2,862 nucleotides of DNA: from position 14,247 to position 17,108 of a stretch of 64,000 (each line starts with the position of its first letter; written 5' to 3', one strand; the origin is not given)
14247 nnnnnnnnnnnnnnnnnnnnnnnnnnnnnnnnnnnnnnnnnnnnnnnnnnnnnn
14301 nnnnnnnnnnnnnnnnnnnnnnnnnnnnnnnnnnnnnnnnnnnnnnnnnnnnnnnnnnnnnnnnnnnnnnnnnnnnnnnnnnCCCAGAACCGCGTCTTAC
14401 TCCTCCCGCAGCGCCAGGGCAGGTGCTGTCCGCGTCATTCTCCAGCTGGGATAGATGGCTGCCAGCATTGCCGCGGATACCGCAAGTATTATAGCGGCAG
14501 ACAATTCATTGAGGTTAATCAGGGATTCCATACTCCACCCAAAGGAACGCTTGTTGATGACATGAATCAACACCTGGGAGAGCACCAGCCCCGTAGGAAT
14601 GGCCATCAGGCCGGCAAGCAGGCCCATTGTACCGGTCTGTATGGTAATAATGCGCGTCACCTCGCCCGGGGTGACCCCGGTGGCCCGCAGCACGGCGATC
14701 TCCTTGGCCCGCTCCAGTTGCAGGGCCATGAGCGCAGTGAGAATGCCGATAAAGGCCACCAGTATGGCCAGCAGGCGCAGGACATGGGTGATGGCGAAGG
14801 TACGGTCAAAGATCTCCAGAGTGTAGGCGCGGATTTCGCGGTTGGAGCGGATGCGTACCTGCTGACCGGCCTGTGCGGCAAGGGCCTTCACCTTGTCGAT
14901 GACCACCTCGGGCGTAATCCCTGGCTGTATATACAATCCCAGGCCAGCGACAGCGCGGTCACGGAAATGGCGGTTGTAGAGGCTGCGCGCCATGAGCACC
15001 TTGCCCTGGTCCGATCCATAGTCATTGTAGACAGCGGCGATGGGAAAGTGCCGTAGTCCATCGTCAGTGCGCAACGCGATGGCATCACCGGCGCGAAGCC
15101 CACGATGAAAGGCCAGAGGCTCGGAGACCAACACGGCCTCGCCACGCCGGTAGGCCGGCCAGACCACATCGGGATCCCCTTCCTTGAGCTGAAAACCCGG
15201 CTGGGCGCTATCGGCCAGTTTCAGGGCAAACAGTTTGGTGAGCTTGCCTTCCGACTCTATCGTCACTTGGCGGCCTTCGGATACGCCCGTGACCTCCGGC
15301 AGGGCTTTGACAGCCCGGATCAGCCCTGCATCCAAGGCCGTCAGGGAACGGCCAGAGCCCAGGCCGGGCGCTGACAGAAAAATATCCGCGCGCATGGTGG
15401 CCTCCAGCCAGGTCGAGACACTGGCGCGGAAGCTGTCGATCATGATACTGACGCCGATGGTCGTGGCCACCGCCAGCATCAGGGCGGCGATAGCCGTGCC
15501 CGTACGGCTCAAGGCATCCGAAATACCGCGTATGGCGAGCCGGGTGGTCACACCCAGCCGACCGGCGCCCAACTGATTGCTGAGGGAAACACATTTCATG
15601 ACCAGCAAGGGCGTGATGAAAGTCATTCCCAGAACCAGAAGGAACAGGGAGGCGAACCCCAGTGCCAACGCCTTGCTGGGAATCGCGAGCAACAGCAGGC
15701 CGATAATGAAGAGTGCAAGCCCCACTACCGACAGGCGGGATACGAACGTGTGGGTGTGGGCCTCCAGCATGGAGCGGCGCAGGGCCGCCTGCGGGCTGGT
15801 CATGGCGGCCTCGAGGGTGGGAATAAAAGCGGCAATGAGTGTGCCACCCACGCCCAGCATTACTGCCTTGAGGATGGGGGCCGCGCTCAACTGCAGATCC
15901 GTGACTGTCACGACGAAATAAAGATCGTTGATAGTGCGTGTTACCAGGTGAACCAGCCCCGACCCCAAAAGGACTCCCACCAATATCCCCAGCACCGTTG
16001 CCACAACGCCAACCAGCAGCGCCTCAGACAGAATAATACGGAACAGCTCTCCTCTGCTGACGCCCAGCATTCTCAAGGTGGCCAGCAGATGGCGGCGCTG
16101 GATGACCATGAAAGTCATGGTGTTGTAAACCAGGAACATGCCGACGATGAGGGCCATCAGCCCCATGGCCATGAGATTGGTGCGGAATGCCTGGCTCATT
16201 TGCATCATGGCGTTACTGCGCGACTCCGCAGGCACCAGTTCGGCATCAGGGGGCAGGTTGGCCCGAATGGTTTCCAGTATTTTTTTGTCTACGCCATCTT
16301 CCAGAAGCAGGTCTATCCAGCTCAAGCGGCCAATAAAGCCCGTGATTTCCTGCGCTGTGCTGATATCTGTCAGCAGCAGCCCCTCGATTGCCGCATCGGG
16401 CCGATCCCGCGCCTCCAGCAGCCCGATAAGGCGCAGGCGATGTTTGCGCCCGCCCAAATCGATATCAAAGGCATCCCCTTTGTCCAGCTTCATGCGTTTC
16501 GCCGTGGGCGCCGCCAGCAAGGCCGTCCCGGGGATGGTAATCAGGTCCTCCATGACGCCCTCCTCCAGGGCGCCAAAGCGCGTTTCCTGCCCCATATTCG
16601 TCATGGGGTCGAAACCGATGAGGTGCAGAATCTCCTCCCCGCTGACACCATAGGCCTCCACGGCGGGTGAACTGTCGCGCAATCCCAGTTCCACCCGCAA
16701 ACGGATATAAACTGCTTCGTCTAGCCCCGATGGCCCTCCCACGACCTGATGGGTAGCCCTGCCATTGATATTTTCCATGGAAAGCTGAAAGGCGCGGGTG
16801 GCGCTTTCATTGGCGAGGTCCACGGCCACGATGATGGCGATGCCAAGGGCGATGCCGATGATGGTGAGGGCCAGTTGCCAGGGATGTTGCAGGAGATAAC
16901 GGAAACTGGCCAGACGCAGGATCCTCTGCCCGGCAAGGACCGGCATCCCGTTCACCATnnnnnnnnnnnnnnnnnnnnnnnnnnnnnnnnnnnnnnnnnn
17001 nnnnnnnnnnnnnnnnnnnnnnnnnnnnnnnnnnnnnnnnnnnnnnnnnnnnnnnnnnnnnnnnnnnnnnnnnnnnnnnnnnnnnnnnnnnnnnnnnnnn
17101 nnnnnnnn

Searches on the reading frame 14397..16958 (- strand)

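Call 70: search_protein_families(library=pfam, proteins=[window:14397-16958:-], max_evalue=0.00001)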
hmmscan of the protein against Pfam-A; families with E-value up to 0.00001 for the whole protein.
window:14397-16958:- (853 aa): 2 families
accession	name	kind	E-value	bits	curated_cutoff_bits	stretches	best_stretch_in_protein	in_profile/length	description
PF02687.27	FtsX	-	3e-27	95.5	25.5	2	264-387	2-118/120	FtsX-like permease C-terminal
PF12704.14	MacB_PCD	-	2.4e-12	48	27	2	30-225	2-197/207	MacB-like periplasmic core domain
